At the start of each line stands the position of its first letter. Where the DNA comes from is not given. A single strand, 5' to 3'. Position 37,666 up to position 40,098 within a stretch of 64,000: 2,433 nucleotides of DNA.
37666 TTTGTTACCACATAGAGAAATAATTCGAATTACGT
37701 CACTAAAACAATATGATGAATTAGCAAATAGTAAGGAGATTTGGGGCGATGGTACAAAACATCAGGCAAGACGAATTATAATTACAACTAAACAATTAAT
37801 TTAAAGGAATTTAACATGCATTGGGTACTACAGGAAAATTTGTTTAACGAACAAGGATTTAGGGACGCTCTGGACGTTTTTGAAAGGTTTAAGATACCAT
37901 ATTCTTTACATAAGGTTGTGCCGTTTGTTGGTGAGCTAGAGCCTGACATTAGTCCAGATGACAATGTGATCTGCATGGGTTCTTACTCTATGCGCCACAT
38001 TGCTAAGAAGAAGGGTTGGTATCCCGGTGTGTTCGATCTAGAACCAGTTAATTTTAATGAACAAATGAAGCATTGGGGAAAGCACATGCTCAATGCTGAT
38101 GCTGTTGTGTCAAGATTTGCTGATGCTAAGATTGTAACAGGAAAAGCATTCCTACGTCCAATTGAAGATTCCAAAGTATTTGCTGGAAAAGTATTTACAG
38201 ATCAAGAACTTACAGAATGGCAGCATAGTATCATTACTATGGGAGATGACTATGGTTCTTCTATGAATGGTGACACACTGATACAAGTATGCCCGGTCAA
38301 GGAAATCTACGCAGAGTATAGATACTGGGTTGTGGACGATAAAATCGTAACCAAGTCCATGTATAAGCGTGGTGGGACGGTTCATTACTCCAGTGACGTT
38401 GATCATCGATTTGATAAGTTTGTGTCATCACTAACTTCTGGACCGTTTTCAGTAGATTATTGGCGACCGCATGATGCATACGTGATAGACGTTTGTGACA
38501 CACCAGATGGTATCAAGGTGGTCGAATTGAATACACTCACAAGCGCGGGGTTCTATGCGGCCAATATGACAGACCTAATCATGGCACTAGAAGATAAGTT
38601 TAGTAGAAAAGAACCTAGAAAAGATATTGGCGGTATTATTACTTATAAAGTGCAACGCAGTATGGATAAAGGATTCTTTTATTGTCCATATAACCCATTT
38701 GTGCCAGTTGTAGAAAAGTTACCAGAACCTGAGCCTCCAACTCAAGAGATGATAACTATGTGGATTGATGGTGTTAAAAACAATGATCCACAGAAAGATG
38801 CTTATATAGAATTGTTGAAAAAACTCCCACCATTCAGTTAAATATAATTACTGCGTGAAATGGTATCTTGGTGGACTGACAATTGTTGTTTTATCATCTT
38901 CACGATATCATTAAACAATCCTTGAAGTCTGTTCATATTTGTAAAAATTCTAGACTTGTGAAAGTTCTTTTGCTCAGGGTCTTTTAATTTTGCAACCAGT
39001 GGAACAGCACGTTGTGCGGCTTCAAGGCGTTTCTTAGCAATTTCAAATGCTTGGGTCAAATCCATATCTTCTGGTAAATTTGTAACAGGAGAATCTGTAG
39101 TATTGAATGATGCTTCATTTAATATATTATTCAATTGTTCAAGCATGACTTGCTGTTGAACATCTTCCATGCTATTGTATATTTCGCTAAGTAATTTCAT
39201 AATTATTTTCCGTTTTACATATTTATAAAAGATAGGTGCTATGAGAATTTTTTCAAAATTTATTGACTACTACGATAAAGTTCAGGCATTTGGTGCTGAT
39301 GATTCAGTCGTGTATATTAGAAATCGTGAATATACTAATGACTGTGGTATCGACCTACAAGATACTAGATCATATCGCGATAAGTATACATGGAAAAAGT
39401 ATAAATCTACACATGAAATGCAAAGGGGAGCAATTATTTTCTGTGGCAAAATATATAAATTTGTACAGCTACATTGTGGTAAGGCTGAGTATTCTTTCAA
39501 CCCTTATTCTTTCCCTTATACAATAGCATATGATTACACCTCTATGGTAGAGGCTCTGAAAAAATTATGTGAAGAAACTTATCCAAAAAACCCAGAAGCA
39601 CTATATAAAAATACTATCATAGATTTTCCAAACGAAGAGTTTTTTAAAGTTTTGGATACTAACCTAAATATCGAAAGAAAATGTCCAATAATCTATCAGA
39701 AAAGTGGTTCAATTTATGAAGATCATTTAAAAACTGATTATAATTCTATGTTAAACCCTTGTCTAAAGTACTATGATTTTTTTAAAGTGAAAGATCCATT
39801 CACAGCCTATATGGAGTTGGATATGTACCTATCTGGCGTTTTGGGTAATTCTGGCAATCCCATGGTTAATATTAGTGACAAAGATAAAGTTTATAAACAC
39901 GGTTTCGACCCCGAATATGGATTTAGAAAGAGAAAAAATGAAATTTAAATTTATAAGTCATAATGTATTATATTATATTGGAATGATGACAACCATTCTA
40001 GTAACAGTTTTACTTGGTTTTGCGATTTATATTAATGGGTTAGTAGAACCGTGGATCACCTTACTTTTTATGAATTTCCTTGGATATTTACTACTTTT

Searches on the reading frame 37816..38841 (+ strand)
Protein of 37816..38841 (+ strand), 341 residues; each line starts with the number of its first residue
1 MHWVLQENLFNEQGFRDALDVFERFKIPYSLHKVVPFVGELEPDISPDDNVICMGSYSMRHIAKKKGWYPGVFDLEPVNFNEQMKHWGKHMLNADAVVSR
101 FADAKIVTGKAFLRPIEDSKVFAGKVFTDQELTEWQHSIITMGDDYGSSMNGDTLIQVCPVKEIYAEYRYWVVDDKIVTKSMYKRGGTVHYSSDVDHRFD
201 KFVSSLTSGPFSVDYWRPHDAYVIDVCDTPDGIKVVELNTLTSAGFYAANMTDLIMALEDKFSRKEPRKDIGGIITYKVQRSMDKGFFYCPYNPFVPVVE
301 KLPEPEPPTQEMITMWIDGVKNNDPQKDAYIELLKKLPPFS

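Call 12: search_protein_families(library=pfam, proteins=[window:37816-38841:+], max_evalue=0.001)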
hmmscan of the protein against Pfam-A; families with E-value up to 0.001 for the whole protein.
window:37816-38841:+ (341 aa): 2 families
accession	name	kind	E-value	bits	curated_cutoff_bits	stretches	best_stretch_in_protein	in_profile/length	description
PF14243.11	R2K_3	-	2.3e-15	57.6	26.3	1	80-255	28-166/169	ATP-grasp domain, R2K clade family 3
PF18299.6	R2K_2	-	7.1e-12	45.9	26.2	1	100-253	10-143/147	ATP-grasp domain, R2K clade family 2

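Call 13: search_protein_families(library=phrogs, proteins=[window:37816-38841:+], max_evalue=0.001)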
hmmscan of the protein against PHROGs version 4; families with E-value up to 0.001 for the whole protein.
window:37816-38841:+ (341 aa): 2 families
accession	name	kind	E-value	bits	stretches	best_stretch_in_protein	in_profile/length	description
phrog_7313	-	unknown function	3.6e-60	204.7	1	1-260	3-259/264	-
phrog_29595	-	unknown function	9.8e-05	22.7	0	149-185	136-172/292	-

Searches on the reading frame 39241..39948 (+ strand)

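Call 64: search_protein_families(library=phrogs, proteins=[window:39241-39948:+], max_evalue=0.001)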
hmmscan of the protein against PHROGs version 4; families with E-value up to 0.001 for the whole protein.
window:39241-39948:+ (235 aa): 1 family
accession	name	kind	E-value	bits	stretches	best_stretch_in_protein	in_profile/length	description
phrog_4243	-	unknown function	4.1e-24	87.1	1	1-232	1-231/232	-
